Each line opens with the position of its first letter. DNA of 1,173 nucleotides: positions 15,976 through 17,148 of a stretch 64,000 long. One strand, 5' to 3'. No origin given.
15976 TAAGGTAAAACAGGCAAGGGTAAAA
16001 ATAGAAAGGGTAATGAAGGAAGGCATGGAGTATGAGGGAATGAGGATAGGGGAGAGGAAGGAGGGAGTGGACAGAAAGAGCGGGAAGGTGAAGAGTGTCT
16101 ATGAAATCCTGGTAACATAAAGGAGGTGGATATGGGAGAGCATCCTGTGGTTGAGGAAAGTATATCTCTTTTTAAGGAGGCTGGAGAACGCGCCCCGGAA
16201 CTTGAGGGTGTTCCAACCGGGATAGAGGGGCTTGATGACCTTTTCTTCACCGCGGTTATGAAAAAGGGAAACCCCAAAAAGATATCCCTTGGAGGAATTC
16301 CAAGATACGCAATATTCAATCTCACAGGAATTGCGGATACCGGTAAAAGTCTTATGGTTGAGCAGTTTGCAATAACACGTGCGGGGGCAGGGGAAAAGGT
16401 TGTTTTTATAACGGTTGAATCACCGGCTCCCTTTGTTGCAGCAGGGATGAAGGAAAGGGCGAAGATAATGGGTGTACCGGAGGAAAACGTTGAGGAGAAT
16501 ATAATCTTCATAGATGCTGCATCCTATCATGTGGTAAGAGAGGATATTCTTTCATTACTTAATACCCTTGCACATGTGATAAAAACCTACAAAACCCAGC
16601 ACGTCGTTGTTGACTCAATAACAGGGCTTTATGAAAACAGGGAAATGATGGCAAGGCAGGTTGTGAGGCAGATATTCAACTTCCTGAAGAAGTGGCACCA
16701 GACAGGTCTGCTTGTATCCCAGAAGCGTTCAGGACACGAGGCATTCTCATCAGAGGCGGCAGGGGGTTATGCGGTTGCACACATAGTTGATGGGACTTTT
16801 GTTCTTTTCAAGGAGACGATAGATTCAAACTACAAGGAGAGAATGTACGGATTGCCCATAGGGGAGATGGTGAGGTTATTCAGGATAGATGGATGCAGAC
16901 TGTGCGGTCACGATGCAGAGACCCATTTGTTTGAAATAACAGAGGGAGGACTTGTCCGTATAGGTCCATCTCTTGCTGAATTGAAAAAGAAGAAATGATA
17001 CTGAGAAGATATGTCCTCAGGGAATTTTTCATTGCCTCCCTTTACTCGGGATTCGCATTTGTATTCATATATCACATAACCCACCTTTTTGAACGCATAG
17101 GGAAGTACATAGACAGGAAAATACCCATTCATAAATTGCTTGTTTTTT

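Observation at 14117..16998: CHD nucleotide-cyclase-like protein coupled to a KaiC/RecA-like ATPase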

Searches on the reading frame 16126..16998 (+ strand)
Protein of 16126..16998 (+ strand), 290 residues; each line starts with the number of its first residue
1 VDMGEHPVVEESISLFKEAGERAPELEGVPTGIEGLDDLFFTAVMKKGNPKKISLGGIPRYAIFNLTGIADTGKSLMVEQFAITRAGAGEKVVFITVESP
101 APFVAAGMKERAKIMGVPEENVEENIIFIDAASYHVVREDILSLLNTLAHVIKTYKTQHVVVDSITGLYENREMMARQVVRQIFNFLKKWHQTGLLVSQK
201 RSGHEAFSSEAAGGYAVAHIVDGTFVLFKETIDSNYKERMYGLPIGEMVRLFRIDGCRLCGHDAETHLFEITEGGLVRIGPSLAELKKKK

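Call 3: search_protein_families(library=pfam, proteins=[window:16126-16998:+], max_evalue=1)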
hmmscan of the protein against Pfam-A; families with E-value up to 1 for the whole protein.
window:16126-16998:+ (290 aa): 6 families
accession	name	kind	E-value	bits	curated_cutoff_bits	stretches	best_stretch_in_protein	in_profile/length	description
PF06745.19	ATPase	-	7.9e-54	182.9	26.6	1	29-281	1-228/231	KaiC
PF08423.17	Rad51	-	6e-06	26.1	22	1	53-171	18-136/244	Rad51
PF13481.12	AAA_25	-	1.2e-05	25.5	27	1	54-195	26-182/195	AAA domain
PF13401.12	AAA_22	-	0.019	15.7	27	1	66-191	10-108/130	AAA domain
PF13173.12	AAA_14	-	0.019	15.4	27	1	63-142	4-78/129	AAA domain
PF03308.22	MeaB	-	0.038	13.4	23.1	1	64-104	36-76/273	Methylmalonyl Co-A mutase-associated GTPase MeaB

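Call 4: search_protein_families(library=ncbifam, proteins=[window:16126-16998:+], max_evalue=1)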
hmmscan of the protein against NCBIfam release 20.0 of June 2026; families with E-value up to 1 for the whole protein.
window:16126-16998:+ (290 aa): 17 families
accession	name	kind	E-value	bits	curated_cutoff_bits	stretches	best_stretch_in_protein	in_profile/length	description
TIGR03878.1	thermo_KaiC_2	hypoth_equivalog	4.1e-125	416.3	232.2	1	26-283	1-258/259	KaiC domain-containing protein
TIGR03877.1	thermo_KaiC_1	hypoth_equivalog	1.3e-17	64.1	307.25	1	53-277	14-231/238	KaiC domain-containing protein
TIGR03881.1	KaiC_arch_4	hypoth_equivalog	2.3e-15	56.9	247.8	1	53-235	13-195/231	KaiC domain-containing protein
TIGR03880.1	KaiC_arch_3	hypoth_equivalog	1.1e-12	48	249.45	1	55-238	10-186/224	KaiC domain-containing protein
NF006799.0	PRK09302.1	equivalog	2.1e-11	43.1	408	1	60-232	272-437/515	circadian clock protein KaiC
NF052589.1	ArlH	equivalog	3.2e-10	40.1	215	1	56-195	15-153/229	archaellum protein ArlH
NF004723.0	PRK06067.1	subfamily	7.2e-09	35.5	194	1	55-191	27-158/243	flagellar accessory protein FlaH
TIGR02237.1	recomb_radB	equivalog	2.5e-08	34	172.4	1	52-188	3-134/210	DNA repair and recombination protein RadB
TIGR02655.1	circ_KaiC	equivalog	6.7e-08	31.6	546.25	1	52-239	12-200/484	circadian clock protein KaiC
NF006861.0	PRK09361.1-1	equivalog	7.4e-05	22.4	278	1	55-220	17-187/235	DNA repair and recombination protein RadB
TIGR00416.1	sms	equivalog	0.00065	18.6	403.05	1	55-233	88-248/454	DNA repair protein RadA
NF003301.0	PRK04301.1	equivalog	0.00071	18.8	259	1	55-177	95-217/316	DNA repair and recombination protein RadA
TIGR02239.1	recomb_RAD51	equivalog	0.0022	17.2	478.05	1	53-171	88-206/316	DNA repair protein RAD51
TIGR02247.1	HAD-1A3-hyp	subfamily_domain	0.036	13.8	125.4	1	99-205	14-125/211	epoxide hydrolase N-terminal domain-like phosphatase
NF006320.0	PRK08533.1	equivalog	0.039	13.6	215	1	55-191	18-150/230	flagellar accessory protein FlaH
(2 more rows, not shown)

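Call 5: search_protein_families(library=padloc, proteins=[window:16126-16998:+], max_evalue=1)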
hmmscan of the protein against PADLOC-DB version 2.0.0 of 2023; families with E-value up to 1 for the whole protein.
window:16126-16998:+ (290 aa): 0 families

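Call 22: find_homologous_proteins(query=window:16126-16998:+, max_evalue=1e-20)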
Query window:16126-16998:+ (290 aa): 1538 proteins with E <= 1e-20 among 3325 candidates; the best 120 are listed.
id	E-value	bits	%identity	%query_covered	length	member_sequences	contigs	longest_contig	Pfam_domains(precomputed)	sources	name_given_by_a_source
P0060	1.8e-186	636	100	99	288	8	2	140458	PF06745.20,PF08423.18,PF13481.13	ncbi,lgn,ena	-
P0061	1.1e-140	486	74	100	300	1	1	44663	PF06745.20,PF13481.13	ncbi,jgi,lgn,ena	-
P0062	3.0e-140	484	74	98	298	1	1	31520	PF06745.20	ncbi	-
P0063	3.1e-140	484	74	98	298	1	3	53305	PF06745.20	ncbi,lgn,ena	-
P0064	7.4e-140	483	73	99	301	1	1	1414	PF06745.20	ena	-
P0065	7.8e-140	483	74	98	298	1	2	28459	PF06745.20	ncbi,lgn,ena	-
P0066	2.0e-139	482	74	98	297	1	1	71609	PF06745.20,PF13481.13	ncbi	-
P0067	2.0e-139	482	74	98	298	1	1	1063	PF06745.20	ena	-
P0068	2.0e-139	482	74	98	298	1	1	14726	PF06745.20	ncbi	-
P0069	1.0e-138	479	73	99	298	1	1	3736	PF06745.20,PF13481.13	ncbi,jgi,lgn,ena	-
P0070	8.2e-135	467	73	98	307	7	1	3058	PF06745.20,PF13481.13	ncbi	-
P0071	1.6e-134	466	74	98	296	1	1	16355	PF06745.20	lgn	-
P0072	6.0e-133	461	72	98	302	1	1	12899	PF06745.20,PF13481.13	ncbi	-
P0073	2.5e-132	458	72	99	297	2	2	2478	PF06745.20,PF13481.13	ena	-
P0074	4.7e-132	458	54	79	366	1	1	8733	PF06745.20,PF13481.13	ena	-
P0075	4.3e-130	451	71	99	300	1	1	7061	PF06745.20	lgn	-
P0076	2.4e-129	449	70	100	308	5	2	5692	PF06745.20,PF08423.18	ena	-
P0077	6.4e-129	447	72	96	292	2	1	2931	PF06745.20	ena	-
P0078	1.5e-127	443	68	99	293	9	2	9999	PF06745.20,PF08423.18,PF13481.13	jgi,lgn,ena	-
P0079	1.4e-126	440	70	96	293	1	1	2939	PF06745.20,PF08423.18,PF13481.13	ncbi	-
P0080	5.1e-126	438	69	97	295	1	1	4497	PF06745.20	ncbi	-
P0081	5.2e-126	438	68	97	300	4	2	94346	PF06745.20,PF08423.18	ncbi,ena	-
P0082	8.1e-126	437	69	99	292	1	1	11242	PF06745.20,PF13481.13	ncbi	-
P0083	8.5e-126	437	68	99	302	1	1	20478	PF06745.20,PF13481.13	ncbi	-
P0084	9.0e-126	437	67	99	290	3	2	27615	PF06745.20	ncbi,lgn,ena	-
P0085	3.2e-124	432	68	99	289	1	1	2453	PF06745.20,PF13481.13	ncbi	-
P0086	3.9e-124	432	65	99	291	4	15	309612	PF06745.20,PF08423.18,PF13481.13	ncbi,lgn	ncbi:MAG: KaiC domain-containing protein [candidate division WOR-3 bacterium]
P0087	5.2e-124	431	66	97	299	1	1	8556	PF06745.20,PF13481.13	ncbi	-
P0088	1.5e-123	430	65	98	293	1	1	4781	PF06745.20,PF13481.13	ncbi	-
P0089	3.4e-123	429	68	98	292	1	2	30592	PF06745.20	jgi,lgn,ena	-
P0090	4.0e-123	428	69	96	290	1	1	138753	PF06745.20,PF13481.13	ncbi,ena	-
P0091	4.2e-123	428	65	98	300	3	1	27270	PF06745.20,PF13481.13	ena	-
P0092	9.2e-123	427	65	99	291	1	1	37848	PF06745.20,PF13481.13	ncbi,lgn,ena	-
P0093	1.9e-122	426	66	99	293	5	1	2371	PF06745.20,PF13481.13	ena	-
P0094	2.9e-122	425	66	96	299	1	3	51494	PF06745.20,PF13481.13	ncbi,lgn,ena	-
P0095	3.2e-122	425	67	97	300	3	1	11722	PF06745.20,PF13481.13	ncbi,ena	-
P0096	4.0e-122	425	66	97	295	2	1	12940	PF06745.20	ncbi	-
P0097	7.1e-122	424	66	99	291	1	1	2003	PF06745.20,PF13481.13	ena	-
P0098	1.3e-121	423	66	98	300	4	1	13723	PF06745.20,PF13481.13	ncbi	-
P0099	1.4e-121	423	65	96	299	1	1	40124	PF06745.20,PF13481.13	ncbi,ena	-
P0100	1.8e-121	423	65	96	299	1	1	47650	PF06745.20,PF13481.13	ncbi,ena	-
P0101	2.4e-121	422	66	97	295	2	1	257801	PF06745.20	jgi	-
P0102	2.5e-121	422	67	95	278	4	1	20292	PF06745.20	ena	-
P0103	2.6e-121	422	66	98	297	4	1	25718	PF06745.20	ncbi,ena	-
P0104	3.4e-121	422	65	96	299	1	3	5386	PF06745.20,PF13481.13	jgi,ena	-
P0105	4.7e-121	422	65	98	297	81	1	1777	PF06745.20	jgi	-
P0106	4.8e-121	421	65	98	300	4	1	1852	PF06745.20,PF13481.13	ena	-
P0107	9.4e-121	421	65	96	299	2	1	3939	PF06745.20,PF13481.13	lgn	-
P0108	1.1e-120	420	65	99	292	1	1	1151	PF06745.20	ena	-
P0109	1.2e-120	420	65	98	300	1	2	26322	PF06745.20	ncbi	-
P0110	1.4e-120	420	67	96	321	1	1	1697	PF06745.20,PF13481.13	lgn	-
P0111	1.4e-120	420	64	99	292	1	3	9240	PF06745.20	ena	-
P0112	1.7e-120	420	67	96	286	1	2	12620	PF06745.20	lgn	-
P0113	1.7e-120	420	67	96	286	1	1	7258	PF06745.20,PF13481.13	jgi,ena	-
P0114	1.8e-120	420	65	96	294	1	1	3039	PF06745.20,PF08423.18,PF13481.13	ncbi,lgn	-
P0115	1.9e-120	420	68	98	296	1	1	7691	PF06745.20,PF13481.13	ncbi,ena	-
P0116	3.3e-120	419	67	96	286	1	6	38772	PF06745.20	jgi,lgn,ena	-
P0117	3.3e-120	419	64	98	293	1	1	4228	PF06745.20,PF13481.13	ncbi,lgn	-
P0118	4.2e-120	418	67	97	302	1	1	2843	PF06745.20,PF13481.13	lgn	-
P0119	5.5e-120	418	64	98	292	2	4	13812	PF06745.20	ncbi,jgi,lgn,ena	-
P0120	6.3e-120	418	67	95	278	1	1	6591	PF06745.20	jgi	-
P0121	6.3e-120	418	67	96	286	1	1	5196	PF06745.20,PF13481.13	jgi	-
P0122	6.3e-120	418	67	95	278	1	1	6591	PF06745.20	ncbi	-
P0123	7.2e-120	418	67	99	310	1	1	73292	PF06745.20,PF08423.18,PF13481.13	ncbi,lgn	-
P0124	1.1e-119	417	66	97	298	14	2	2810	PF06745.20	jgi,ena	-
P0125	1.3e-119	417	65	93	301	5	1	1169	PF06745.20,PF13481.13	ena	-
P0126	1.5e-119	417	65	97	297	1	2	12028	PF06745.20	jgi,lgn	jgi:KaiC domain protein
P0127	1.6e-119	416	67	96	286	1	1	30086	PF06745.20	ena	-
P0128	1.6e-119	416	67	96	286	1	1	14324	PF06745.20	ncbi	-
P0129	1.9e-119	416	66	95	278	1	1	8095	PF06745.20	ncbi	-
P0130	2.2e-119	416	67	96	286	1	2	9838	PF06745.20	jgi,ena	-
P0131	2.2e-119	416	67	96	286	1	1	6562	PF06745.20,PF13481.13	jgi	-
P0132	2.3e-119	416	64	98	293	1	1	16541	PF06745.20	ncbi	-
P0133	3.1e-119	416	65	98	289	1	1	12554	PF06745.20,PF13481.13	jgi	jgi:KaiC domain protein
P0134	3.2e-119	415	67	96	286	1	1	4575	PF06745.20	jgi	-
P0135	3.3e-119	415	65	100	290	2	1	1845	PF06745.20,PF13481.13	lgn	-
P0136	4.2e-119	415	67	96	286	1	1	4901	PF06745.20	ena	-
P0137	4.2e-119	415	67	96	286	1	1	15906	PF06745.20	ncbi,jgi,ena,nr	ncbi:MAG: KaiC domain-containing protein [Candidatus Hydrothermota bacterium]|nr:MAG: KaiC domain-co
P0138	4.3e-119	415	63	96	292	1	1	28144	PF06745.20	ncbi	-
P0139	5.9e-119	415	67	96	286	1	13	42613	PF06745.20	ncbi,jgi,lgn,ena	-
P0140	5.9e-119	415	67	96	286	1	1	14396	PF06745.20,PF13481.13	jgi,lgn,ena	-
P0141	6.0e-119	415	66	99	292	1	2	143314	PF06745.20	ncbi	-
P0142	8.0e-119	414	64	96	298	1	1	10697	PF06745.20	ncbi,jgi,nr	ncbi:MAG: KaiC domain-containing protein [Thermotogae bacterium]|nr:KaiC domain-containing protein [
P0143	1.4e-118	413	63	96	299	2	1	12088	PF06745.20,PF13481.13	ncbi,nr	ncbi:MAG: KaiC domain-containing protein [Thermotogae bacterium]|nr:KaiC domain-containing protein [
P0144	2.2e-118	413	65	100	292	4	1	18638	PF06745.20,PF13481.13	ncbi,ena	-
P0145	2.2e-118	413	63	97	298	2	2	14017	PF06745.20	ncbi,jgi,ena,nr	ncbi:MAG: KaiC domain-containing protein [Candidatus Hydrothermota bacterium]|nr:MAG: KaiC domain-co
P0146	2.4e-118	413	66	96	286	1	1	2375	PF06745.20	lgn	-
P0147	2.6e-118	413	62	100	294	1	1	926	PF06745.20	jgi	jgi:KaiC domain protein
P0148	4.4e-118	412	65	96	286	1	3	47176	PF06745.20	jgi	-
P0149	5.1e-118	412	64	98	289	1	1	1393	PF06745.20,PF08423.18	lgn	-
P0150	5.1e-118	412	63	98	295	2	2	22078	PF06745.20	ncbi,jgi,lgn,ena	-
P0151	1.0e-117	411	64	97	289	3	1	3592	PF06745.20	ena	-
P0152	1.5e-117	410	65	96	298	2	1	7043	PF06745.20,PF13481.13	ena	-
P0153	1.6e-117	410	63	99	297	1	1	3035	PF06745.20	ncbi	-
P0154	2.8e-117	409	61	100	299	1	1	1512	PF06745.20,PF08423.18,PF13481.13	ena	-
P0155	2.8e-117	409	65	96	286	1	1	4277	PF06745.20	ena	-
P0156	3.0e-117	409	64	97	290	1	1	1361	PF06745.20,PF13481.13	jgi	jgi:KaiC domain protein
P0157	3.7e-117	409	63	99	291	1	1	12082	PF06745.20,PF13481.13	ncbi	-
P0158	4.3e-117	409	64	99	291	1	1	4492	PF06745.20,PF13481.13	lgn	-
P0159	4.3e-117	409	64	98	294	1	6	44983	PF06745.20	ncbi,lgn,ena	-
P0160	4.7e-117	408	64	97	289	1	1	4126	PF06745.20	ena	-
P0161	4.8e-117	408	62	98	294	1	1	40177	PF06745.20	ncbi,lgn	-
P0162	5.5e-117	408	61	100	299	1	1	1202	PF06745.20,PF08423.18,PF13481.13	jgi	-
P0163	6.0e-117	408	63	98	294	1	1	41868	PF06745.20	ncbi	-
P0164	6.0e-117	408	62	98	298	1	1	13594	PF06745.20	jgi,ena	-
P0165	6.9e-117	408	64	97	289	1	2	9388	PF06745.20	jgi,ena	jgi:KaiC domain protein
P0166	7.1e-117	408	65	95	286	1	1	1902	PF06745.20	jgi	-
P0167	8.2e-117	408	65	95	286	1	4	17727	PF06745.20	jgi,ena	-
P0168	9.3e-117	407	65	97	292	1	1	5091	PF06745.20,PF13481.13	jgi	-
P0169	9.6e-117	407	65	96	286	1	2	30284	PF06745.20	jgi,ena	-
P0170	1.1e-116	407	65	96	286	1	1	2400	PF06745.20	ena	-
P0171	1.1e-116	407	60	100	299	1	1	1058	PF06745.20,PF08423.18,PF13481.13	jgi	-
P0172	1.3e-116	407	65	96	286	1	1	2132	PF06745.20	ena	-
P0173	1.4e-116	407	64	98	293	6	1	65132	PF06745.20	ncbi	-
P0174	1.6e-116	407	64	97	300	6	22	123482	PF06745.20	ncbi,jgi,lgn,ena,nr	ncbi:KaiC domain protein, AF_0795 family [Candidatus Kryptobacter tengchongensis]|nr:KaiC domain-con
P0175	1.6e-116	407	60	100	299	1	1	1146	PF06745.20,PF08423.18,PF13481.13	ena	-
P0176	1.6e-116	407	60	100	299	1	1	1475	PF06745.20,PF08423.18,PF13481.13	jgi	-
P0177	1.9e-116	406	60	100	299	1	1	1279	PF06745.20,PF08423.18,PF13481.13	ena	-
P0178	2.1e-116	406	62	99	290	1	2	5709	PF06745.20,PF13481.13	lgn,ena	-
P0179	2.1e-116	406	62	99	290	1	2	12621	PF06745.20,PF13481.13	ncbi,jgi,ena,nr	ncbi:MAG TPA: KaiC domain-containing protein [Deltaproteobacteria bacterium]|nr:KaiC domain-containi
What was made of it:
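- Closest known: KaiC domain protein, AF_0795 family. Same: The 288/290-aa protein matches full length at 416 bits (cutoff 232), with an intact Walker A and 60-74% identity to hundreds of homologues (calls 4, 22).
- KaiC side: TIGR03878 416 bits (call 4); more than 1500 homologues, the listed best 120 at 54-74% identity (call 22).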

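Call 23: find_encoding_contigs(protein=P0061, flank=5000, max_places=2)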
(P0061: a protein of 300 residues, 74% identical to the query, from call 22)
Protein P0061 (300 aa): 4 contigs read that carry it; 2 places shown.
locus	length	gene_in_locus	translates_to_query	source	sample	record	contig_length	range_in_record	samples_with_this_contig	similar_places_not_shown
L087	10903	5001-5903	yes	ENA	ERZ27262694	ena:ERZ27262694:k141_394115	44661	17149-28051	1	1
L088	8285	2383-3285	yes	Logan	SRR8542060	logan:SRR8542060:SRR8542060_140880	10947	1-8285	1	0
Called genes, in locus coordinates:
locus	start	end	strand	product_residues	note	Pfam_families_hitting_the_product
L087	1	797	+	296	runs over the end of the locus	PF00009:GTP_EFTU, PF00350:Dynamin_N (faint), PF01926:MMR_HSR1, PF02421:FeoB_N, PF07650:KH_2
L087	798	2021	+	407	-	PF04055:Radical_SAM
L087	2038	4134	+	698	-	PF00912:Transgly, PF00905:Transpeptidase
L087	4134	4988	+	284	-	PF01972:SDH_protease, PF25145:NfeD1b_N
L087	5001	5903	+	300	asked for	PF06745:ATPase, PF13481:AAA_25 (weak)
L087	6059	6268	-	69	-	-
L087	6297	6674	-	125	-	PF03259:Robl_LC7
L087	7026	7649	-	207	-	-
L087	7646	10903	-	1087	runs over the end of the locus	PF02861:Clp_N, PF00004:AAA, PF23569:NBD_SMAX1, PF17871:AAA_lid_9, PF00004:AAA, PF07724:AAA_2, PF07728:AAA_5, PF10431:ClpB_D2-small, +7 more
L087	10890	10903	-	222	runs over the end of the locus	-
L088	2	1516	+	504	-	?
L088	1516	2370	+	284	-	PF01972:SDH_protease, PF25145:NfeD1b_N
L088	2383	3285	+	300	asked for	PF06745:ATPase, PF13481:AAA_25 (weak)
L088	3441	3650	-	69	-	-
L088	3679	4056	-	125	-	PF03259:Robl_LC7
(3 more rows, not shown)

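Call 24: find_encoding_contigs(protein=P0086, flank=5000, max_places=2)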
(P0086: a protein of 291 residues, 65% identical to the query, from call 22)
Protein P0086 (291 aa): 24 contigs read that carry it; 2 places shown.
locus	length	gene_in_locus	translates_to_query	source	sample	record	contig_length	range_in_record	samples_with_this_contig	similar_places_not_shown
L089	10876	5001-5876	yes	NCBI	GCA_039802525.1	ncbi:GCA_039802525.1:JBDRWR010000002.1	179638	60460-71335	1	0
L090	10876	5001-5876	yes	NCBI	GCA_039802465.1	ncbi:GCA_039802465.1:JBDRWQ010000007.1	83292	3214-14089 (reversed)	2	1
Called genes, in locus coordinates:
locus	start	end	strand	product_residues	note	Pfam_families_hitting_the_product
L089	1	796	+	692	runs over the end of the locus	-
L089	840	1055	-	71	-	-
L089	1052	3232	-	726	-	PF09586:YfhO (weak)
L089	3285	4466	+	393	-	PF00108:Thiolase_N, PF02803:Thiolase_C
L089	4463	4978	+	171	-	PF00691:OmpA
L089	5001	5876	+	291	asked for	PF06745:ATPase, PF08423:Rad51 (weak), PF13481:AAA_25 (faint)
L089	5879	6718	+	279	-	PF01972:SDH_protease, PF25145:NfeD1b_N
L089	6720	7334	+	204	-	-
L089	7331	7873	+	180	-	PF01661:Macro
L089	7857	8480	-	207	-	-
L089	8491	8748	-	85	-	-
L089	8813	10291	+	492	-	PF00171:Aldedh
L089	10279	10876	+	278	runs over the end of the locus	PF05050:Methyltransf_21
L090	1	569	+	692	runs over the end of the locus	-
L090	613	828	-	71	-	-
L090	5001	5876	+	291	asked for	PF06745:ATPase, PF08423:Rad51 (weak), PF13481:AAA_25 (faint)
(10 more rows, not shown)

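Call 25: find_encoding_contigs(protein=P0174, flank=5000, max_places=2)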
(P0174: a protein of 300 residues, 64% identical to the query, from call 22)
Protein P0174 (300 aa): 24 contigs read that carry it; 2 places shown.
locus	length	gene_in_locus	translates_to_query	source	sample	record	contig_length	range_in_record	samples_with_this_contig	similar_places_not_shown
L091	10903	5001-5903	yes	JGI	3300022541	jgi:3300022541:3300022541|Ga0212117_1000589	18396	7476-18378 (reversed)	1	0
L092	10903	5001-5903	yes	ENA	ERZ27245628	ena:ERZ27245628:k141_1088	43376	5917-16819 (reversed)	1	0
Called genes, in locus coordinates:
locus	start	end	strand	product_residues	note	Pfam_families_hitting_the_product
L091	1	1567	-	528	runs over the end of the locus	?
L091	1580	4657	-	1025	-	PF00270:DEAD (faint), PF07517:SecA_DEAD, PF01043:SecA_PP_bind, PF21090:P-loop_SecA, PF07516:SecA_SW, PF02810:SEC-C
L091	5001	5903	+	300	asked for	PF06745:ATPase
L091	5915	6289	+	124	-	-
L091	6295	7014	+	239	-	PF00072:Response_reg, PF00512:HisKA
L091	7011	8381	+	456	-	PF00072:Response_reg, PF07724:AAA_2 (faint), PF00158:Sigma54_activat, PF01078:Mg_chelatase (faint), PF14532:Sigma54_activ_2, PF07728:AAA_5 (weak), PF25601:AAA_lid_14, PF02954:HTH_8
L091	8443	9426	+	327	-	PF08032:SpoU_sub_bind, PF00588:SpoU_methylase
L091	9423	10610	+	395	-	PF01546:Peptidase_M20, PF07687:M20_dimer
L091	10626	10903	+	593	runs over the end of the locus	PF02386:TrkH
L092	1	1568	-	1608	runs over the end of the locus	PF01364:Peptidase_C25, PF13860:FlgD_ig (faint)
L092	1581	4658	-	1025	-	PF00270:DEAD (faint), PF07517:SecA_DEAD, PF01043:SecA_PP_bind, PF21090:P-loop_SecA, PF07516:SecA_SW, PF02810:SEC-C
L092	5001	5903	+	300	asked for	PF06745:ATPase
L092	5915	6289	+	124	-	-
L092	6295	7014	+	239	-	PF00072:Response_reg, PF00512:HisKA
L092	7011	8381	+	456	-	PF00072:Response_reg, PF07724:AAA_2 (faint), PF00158:Sigma54_activat, PF01078:Mg_chelatase (faint), PF14532:Sigma54_activ_2, PF07728:AAA_5 (weak), PF25601:AAA_lid_14, PF02954:HTH_8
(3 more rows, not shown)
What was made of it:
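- KaiC-like ATPases are associated with signalling genes elsewhere; for example the Kryptobacter locus L091 has a response regulator and a sigma-54 activator downstream (call 25). This KaiC family sits next to signalling genes in at least one other lineage (L091, call 25).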

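Call 47: find_related_loci(query=window:16126-16998:+, collection=metagenome_contigs, flank=6000)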
Query window:16126-16998:+ (290 aa) in metagenome_contigs; peptide patterns used: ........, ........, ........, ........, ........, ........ (x = any residue, [..] = any of these).
62 stretches matched a pattern; 3 encode a relative of the query (tblastn E <= 1e-3); 3 distinct loci.
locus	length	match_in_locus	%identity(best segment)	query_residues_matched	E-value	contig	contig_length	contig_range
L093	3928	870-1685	63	8-279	6e-115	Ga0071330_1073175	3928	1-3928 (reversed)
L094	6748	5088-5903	63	8-279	6e-112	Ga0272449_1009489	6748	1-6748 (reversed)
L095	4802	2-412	100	154-290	3e-92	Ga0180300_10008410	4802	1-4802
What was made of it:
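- Tried and rejected: It returned only three loci, one of them the same organism, so it added little (call 47).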
